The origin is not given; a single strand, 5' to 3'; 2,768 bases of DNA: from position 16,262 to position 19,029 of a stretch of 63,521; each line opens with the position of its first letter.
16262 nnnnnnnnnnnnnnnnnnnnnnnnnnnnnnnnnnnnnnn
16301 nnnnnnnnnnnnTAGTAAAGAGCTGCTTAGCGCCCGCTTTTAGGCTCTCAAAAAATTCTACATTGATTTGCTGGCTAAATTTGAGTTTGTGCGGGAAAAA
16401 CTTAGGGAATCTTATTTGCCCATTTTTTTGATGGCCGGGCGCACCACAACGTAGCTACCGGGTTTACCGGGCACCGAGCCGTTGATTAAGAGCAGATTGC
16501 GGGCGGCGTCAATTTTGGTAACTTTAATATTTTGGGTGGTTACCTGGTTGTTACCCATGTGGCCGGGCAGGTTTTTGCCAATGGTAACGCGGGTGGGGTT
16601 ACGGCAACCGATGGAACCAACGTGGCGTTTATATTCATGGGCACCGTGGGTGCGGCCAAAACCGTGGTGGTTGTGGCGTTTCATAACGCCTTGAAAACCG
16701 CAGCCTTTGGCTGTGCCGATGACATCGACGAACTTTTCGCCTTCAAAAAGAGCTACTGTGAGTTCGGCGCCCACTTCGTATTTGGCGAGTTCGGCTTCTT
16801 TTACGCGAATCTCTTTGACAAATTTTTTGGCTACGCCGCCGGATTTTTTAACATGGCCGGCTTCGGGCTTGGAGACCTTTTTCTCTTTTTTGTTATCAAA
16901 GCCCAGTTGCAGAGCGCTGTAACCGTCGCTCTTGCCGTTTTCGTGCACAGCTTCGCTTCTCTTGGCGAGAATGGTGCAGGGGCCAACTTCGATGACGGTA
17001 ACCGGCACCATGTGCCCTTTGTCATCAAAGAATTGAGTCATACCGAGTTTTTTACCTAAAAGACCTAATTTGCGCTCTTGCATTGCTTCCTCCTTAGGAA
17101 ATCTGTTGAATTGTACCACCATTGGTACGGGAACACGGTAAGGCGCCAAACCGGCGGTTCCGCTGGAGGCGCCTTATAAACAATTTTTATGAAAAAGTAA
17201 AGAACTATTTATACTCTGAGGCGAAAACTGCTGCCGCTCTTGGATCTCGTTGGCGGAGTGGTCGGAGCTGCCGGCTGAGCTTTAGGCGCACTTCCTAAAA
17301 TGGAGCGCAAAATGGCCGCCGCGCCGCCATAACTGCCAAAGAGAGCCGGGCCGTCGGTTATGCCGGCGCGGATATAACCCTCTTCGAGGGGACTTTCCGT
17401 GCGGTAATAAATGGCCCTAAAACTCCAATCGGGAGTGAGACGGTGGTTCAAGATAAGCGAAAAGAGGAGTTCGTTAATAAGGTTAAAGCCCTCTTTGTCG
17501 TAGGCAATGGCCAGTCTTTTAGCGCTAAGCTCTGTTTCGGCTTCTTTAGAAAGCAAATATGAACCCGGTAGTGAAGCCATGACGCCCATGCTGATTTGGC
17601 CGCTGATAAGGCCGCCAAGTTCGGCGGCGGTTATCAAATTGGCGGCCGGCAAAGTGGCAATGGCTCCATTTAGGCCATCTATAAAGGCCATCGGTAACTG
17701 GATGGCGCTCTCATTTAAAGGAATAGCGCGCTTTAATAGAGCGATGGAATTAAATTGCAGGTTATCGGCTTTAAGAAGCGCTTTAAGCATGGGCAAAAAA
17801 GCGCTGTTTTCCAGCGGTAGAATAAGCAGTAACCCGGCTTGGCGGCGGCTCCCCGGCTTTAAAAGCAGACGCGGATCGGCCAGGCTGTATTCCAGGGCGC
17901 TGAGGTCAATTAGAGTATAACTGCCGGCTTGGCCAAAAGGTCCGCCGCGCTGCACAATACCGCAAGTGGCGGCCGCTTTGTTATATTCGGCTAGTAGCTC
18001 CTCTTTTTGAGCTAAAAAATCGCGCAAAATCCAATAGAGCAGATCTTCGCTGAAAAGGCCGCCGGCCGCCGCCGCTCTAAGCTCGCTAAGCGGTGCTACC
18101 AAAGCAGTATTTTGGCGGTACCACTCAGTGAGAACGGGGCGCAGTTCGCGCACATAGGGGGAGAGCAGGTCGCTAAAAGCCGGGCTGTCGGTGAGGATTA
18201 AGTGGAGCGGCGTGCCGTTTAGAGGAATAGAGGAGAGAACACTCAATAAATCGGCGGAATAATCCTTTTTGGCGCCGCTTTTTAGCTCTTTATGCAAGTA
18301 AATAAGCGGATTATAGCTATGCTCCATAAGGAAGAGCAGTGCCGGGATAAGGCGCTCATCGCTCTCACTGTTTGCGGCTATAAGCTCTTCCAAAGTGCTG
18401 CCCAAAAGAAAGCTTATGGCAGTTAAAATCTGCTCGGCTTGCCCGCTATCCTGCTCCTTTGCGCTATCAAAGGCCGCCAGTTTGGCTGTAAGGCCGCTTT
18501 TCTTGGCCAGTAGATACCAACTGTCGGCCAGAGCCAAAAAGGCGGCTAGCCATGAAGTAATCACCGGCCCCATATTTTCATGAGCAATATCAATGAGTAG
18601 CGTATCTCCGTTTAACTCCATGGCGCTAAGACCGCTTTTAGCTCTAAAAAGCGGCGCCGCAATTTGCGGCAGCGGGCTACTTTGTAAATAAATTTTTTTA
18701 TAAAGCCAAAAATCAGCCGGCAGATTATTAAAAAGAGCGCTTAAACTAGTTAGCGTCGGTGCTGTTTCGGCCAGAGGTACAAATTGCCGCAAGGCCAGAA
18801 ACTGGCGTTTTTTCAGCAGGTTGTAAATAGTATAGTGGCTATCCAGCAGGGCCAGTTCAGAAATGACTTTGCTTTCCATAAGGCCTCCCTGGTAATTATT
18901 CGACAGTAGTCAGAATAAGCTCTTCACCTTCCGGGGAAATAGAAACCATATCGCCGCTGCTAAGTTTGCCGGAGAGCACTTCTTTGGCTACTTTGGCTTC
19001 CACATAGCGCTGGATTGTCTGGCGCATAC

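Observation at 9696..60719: Four dispersed Cys-rich lipoproteins form a paralogous family covering 36% of the window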

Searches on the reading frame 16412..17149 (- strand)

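Call 11: search_protein_families(library=pfam, proteins=[window:16412-17149:-], max_evalue=0.0001)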
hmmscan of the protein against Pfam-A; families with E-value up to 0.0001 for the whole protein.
window:16412-17149:- (245 aa): 1 family
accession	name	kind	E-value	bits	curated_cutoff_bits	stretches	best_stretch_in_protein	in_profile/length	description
PF00297.29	Ribosomal_L3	-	4.2e-16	59.3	22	1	128-215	205-290/369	Ribosomal protein L3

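Call 82: search_protein_families(library=ncbifam, proteins=[window:16412-17149:-], max_evalue=0.001)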
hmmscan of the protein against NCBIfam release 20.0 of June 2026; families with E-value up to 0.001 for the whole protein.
window:16412-17149:- (245 aa): 3 families
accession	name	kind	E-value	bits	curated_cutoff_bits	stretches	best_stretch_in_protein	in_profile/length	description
TIGR03625.1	L3_bact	equivalog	7.4e-72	241.4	142.9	1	29-237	1-202/202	50S ribosomal protein L3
TIGR03626.1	L3_arch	equivalog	3.8e-22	78.6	308.7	1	120-220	173-274/331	50S ribosomal protein L3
NF003261.0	PRK04231.1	equivalog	2.9e-21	75.6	341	1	118-218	179-280/342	50S ribosomal protein L3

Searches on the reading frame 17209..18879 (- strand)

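Call 11: search_protein_families(library=pfam, proteins=[window:17209-18879:-], max_evalue=0.0001)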
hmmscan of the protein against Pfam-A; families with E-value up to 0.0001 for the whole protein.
window:17209-18879:- (556 aa): 1 family
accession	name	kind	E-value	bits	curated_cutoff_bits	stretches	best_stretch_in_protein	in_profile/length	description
PF21850.2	DUF6909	-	7.5e-06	25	27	1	207-346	198-340/535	Family of unknown function (DUF6909)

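Call 82: search_protein_families(library=ncbifam, proteins=[window:17209-18879:-], max_evalue=0.001)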
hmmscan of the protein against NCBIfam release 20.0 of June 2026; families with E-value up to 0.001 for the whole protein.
window:17209-18879:- (556 aa): 0 families
